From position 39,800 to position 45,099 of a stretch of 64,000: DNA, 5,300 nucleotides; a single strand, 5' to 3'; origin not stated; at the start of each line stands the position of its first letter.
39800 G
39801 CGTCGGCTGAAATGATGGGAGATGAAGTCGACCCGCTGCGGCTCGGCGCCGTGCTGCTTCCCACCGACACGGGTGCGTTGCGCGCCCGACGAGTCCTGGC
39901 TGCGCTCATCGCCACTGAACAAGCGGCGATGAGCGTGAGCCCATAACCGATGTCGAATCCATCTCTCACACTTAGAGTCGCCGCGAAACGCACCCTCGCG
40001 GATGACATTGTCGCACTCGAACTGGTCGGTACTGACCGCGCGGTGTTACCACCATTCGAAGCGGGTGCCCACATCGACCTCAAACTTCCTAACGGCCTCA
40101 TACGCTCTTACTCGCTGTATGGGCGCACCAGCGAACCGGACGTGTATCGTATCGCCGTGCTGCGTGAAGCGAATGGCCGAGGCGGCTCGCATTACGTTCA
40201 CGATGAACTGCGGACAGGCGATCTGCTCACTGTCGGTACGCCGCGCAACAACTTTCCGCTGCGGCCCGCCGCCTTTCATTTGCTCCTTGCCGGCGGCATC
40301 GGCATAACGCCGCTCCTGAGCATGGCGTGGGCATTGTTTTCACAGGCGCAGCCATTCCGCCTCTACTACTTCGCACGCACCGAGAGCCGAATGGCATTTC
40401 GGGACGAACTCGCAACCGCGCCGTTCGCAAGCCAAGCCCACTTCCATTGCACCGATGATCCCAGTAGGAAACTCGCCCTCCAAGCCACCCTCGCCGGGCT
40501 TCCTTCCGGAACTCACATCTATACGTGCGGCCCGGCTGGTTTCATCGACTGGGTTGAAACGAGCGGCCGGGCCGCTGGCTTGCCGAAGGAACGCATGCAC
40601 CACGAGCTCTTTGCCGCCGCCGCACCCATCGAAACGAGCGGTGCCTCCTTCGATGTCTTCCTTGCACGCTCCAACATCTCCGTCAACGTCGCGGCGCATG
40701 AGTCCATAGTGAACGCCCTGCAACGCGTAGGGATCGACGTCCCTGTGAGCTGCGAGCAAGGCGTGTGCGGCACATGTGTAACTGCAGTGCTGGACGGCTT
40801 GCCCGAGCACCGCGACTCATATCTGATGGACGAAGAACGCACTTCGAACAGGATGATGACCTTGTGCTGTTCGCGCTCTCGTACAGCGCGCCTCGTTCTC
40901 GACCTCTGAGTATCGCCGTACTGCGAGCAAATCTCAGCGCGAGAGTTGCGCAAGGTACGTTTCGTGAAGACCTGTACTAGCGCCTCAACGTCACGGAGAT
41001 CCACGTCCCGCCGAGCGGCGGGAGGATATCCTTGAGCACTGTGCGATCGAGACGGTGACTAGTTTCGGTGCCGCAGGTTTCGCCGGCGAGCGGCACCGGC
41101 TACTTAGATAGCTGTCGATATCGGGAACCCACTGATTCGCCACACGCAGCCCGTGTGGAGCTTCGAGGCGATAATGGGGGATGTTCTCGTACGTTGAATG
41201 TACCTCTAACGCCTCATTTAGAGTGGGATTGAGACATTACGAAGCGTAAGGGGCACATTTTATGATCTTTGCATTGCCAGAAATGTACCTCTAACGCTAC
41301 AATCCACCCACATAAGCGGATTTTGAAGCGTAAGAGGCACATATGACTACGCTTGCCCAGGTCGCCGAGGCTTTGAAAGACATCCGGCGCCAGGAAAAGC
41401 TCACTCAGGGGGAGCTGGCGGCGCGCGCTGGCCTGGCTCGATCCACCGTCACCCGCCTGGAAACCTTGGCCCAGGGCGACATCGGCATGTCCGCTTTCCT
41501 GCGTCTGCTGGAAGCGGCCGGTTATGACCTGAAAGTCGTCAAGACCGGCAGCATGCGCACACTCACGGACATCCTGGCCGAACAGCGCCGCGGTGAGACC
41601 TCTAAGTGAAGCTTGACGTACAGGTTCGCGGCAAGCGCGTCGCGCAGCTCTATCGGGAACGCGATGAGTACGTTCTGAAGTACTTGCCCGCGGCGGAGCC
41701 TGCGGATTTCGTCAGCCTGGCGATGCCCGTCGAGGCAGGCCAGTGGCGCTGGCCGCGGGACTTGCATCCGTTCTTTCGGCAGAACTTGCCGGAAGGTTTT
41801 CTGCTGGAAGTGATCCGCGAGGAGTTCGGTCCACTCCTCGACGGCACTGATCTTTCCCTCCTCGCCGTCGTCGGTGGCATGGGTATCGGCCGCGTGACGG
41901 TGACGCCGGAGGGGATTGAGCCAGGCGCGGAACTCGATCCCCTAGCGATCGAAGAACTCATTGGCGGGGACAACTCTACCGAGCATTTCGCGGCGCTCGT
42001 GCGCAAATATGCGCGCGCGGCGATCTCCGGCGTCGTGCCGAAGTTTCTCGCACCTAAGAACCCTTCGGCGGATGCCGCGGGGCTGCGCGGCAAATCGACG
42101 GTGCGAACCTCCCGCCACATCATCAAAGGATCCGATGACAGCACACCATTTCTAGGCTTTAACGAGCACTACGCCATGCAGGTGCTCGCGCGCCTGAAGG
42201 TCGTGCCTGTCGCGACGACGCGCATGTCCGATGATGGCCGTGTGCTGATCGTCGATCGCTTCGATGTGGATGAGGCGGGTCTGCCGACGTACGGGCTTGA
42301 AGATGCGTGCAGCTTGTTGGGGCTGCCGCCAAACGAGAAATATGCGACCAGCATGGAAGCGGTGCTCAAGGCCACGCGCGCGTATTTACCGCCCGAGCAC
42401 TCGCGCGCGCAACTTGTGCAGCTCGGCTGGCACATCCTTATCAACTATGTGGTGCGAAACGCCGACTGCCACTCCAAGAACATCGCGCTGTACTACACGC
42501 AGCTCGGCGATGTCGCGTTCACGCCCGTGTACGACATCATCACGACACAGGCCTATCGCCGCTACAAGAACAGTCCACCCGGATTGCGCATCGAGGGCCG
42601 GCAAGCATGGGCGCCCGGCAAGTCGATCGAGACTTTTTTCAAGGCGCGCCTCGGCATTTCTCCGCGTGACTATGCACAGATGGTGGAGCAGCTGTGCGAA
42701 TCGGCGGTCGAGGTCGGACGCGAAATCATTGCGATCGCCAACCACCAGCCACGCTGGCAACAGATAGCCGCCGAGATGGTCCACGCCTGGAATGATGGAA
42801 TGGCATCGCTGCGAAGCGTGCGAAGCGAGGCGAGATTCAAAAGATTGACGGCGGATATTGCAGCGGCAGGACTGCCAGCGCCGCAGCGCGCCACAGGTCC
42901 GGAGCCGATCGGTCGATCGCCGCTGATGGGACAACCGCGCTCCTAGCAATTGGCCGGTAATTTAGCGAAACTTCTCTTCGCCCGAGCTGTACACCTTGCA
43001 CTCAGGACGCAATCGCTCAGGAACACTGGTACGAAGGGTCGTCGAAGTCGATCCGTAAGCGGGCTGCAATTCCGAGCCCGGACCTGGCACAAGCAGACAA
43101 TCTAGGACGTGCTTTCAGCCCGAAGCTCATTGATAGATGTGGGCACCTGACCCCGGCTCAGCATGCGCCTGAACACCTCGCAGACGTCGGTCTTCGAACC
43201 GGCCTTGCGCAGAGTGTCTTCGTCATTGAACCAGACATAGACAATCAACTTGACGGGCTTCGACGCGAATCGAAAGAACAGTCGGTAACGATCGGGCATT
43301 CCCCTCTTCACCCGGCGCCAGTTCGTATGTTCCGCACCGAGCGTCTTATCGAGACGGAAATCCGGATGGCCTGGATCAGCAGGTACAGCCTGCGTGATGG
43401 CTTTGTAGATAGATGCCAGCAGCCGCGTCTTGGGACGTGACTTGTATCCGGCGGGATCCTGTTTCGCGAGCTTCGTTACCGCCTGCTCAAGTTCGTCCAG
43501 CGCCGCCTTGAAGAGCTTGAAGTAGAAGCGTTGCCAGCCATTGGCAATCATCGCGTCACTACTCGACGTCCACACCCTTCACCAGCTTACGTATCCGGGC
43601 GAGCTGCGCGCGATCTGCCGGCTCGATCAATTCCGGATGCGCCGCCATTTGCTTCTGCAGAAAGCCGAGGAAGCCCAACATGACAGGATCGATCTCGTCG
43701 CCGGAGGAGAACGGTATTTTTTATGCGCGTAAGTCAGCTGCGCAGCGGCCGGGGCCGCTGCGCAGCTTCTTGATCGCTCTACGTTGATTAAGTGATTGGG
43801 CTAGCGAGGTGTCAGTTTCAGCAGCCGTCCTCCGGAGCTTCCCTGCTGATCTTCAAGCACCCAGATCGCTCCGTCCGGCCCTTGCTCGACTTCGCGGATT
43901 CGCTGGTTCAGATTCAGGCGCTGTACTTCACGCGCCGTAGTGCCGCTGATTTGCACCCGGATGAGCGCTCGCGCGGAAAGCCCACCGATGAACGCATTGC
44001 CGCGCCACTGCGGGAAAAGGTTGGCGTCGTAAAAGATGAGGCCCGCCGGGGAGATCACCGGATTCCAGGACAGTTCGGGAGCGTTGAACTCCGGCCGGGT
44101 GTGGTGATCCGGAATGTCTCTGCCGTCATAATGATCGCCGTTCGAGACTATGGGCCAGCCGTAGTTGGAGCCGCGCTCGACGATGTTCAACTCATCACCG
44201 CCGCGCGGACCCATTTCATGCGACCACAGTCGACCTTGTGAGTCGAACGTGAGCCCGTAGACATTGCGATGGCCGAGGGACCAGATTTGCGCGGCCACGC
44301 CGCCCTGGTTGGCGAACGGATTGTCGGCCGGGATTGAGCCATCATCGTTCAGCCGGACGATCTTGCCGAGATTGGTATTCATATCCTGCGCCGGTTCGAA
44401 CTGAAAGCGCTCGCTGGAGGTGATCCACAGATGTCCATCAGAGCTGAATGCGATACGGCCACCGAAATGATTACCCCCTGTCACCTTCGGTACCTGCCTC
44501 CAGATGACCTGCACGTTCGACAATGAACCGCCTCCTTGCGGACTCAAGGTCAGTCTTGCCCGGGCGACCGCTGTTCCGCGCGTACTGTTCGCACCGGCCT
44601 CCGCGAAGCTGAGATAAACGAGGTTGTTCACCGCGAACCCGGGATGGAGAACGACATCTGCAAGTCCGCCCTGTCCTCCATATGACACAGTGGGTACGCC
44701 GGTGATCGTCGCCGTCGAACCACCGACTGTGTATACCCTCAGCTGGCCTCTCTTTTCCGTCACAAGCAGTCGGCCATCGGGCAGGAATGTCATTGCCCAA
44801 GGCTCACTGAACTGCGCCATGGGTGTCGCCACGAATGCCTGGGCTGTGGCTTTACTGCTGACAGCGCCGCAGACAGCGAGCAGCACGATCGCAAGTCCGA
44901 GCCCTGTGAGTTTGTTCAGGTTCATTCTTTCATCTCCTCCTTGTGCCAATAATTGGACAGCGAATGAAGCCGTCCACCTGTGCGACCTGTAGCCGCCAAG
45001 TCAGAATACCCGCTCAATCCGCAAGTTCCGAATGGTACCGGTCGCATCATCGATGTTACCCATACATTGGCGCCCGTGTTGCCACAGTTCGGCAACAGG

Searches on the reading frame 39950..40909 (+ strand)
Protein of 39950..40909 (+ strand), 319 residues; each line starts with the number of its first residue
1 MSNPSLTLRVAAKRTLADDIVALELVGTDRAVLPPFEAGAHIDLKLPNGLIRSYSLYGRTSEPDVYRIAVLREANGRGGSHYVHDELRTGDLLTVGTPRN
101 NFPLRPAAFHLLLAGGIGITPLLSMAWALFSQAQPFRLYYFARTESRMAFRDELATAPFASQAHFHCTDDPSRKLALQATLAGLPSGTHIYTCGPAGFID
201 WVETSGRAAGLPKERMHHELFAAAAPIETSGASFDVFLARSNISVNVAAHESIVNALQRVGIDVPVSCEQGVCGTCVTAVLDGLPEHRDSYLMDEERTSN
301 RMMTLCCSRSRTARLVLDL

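Call 21: search_protein_families(library=pfam, proteins=[window:39950-40909:+], max_evalue=0.00001)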
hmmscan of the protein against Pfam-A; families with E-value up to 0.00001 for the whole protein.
window:39950-40909:+ (319 aa): 3 families
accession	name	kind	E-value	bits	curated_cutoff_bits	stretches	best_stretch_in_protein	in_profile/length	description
PF00111.32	Fer2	-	2.6e-13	50.1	21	1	238-309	3-75/77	2Fe-2S iron-sulfur cluster binding domain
PF22290.1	DmmA-like_N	-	2.7e-10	41.2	33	1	106-215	17-123/124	Dimethylamine monooxygenase subunit DmmA-like, N-terminal domain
PF00175.26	NAD_binding_1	-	4.8e-09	37.3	22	1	112-202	1-107/109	Oxidoreductase NAD-binding domain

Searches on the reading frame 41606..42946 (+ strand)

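Call 21: search_protein_families(library=pfam, proteins=[window:41606-42946:+], max_evalue=0.00001)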
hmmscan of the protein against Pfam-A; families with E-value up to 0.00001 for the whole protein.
window:41606-42946:+ (446 aa): 2 families
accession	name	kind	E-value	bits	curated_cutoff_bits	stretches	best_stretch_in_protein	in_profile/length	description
PF07804.18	HipA_C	-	4.3e-37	128.3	30.5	1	139-369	2-211/213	HipA-like C-terminal domain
PF13657.11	Couple_hipA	-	1.9e-14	54.4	22.5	1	3-99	1-98/99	HipA N-terminal domain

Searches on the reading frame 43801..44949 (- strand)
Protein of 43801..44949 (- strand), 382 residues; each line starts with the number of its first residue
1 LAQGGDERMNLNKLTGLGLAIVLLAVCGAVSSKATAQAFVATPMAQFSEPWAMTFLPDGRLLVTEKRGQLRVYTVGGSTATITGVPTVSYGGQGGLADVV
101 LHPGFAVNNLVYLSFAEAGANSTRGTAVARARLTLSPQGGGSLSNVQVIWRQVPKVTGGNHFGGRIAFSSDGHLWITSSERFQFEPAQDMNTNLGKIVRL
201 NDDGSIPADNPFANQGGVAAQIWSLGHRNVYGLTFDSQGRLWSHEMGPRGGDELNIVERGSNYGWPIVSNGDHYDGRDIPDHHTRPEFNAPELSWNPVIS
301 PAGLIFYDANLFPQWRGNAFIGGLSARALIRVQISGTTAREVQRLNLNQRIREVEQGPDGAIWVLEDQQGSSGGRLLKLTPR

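Call 21: search_protein_families(library=pfam, proteins=[window:43801-44949:-], max_evalue=0.00001)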
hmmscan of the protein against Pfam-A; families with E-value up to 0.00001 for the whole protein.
window:43801-44949:- (382 aa): 2 families
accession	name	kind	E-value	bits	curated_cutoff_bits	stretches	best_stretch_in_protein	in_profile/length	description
PF07995.17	GSDH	-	2.2e-131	438.5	25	1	48-370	2-327/332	Glucose / Sorbosone dehydrogenase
PF07494.17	Reg_prop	-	7.1e-06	26.1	20.4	0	224-242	1-19/24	Two component regulator propeller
